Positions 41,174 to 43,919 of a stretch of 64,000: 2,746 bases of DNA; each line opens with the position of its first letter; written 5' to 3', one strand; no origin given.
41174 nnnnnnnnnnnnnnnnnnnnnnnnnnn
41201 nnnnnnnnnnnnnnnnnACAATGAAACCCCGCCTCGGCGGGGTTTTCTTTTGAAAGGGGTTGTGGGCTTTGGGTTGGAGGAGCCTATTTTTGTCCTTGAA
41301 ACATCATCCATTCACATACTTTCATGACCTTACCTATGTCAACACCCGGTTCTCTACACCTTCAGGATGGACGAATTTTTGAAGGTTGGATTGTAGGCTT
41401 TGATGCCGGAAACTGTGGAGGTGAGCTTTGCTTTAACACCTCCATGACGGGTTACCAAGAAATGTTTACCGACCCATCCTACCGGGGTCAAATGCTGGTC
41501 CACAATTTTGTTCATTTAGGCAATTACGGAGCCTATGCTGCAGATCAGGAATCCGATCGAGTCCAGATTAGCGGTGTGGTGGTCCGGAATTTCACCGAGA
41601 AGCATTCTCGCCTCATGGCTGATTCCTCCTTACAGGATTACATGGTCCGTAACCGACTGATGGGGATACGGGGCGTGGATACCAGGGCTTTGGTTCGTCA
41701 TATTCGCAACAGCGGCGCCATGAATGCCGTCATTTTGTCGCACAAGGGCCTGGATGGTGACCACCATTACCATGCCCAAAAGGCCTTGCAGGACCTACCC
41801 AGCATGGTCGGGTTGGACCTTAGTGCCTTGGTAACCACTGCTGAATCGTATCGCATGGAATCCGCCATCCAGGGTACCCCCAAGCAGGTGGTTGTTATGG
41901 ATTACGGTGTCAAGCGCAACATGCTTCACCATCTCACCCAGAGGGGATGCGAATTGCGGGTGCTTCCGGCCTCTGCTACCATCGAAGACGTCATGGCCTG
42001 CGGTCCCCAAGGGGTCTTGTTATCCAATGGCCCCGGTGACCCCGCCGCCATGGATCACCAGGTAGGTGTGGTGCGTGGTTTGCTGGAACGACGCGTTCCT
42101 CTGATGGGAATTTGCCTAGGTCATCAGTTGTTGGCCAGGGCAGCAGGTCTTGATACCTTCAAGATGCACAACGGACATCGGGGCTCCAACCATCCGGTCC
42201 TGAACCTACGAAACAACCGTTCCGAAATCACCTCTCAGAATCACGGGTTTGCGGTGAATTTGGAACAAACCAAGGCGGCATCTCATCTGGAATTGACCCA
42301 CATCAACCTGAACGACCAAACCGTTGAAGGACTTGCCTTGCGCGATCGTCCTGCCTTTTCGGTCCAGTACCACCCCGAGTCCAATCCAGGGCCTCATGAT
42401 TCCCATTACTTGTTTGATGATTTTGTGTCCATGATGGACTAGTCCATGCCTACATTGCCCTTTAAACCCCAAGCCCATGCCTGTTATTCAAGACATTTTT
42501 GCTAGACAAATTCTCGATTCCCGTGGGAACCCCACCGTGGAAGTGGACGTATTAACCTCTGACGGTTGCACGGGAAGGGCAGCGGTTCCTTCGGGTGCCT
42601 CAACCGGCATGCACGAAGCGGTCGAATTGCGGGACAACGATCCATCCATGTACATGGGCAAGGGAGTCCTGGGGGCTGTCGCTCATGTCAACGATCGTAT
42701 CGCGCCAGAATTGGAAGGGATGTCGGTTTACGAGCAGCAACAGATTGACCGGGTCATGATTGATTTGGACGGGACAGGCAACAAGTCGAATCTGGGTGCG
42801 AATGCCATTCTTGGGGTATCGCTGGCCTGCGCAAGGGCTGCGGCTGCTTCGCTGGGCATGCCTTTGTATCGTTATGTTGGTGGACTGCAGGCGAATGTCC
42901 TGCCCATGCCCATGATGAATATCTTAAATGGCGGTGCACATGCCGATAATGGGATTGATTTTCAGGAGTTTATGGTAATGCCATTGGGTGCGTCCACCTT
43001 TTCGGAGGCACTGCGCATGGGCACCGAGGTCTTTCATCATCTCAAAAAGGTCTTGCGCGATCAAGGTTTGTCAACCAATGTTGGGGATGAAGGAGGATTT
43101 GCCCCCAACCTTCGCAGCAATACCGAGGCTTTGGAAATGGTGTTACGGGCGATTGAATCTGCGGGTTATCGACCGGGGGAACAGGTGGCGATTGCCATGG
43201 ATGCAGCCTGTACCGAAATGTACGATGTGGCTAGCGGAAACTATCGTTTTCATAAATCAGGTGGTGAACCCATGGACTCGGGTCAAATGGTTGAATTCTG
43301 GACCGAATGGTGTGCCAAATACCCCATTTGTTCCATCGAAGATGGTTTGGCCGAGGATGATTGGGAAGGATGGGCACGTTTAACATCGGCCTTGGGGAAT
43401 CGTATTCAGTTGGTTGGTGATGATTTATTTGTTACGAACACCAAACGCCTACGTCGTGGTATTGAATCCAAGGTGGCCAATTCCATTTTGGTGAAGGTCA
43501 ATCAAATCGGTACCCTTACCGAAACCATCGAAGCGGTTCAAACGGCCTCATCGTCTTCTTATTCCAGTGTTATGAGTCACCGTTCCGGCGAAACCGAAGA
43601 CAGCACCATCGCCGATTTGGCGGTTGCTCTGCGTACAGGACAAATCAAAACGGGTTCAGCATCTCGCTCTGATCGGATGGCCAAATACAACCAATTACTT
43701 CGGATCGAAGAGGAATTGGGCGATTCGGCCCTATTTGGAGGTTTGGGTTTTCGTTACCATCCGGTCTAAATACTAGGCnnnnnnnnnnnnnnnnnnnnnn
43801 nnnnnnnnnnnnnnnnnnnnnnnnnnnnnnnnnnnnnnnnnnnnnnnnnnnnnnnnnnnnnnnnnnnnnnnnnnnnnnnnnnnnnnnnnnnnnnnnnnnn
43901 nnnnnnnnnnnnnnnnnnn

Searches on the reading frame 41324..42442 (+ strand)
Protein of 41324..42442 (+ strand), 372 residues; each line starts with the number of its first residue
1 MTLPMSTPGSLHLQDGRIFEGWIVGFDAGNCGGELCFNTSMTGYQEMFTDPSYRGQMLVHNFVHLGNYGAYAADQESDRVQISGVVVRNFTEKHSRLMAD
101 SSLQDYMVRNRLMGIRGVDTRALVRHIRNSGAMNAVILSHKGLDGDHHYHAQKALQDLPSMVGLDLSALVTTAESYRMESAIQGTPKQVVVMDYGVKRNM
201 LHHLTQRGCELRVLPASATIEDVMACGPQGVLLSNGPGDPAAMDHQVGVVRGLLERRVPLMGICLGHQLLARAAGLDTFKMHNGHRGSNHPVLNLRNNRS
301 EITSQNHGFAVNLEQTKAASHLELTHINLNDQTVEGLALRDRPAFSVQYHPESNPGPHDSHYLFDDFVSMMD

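Call 35: search_protein_families(library=pfam, proteins=[window:41324-42442:+], max_evalue=0.001)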
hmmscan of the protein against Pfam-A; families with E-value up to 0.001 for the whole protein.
window:41324-42442:+ (372 aa): 3 families
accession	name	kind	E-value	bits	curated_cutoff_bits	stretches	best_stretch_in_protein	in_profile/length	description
PF00117.34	GATase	-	3.2e-48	164.4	22.8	1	190-369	1-189/190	Glutamine amidotransferase class-I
PF00988.28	CPSase_sm_chain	-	5.2e-44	149.5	27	1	11-137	1-126/126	Carbamoyl-phosphate synthase small chain, CPSase domain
PF07722.19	Peptidase_C26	-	4.1e-07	30.4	20.5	1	246-352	94-219/219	Peptidase C26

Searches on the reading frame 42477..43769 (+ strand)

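Call 35: search_protein_families(library=pfam, proteins=[window:42477-43769:+], max_evalue=0.001)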
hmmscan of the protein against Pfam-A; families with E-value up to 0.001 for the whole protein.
window:42477-43769:+ (430 aa): 4 families
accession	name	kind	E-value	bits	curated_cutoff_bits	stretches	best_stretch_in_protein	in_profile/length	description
PF00113.28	Enolase_C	-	1.7e-128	428.5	21.5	1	140-426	2-293/296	Enolase, C-terminal TIM barrel domain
PF03952.21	Enolase_N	-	4.4e-61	205.3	35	1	4-134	1-131/131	Enolase, N-terminal domain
PF07476.17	MAAL_C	-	0.00026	20.7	27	0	305-388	135-217/249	Methylaspartate ammonia-lyase C-terminus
PF13378.12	MR_MLE_C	-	0.00065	19.9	29.4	0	276-393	64-177/219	Enolase C-terminal domain-like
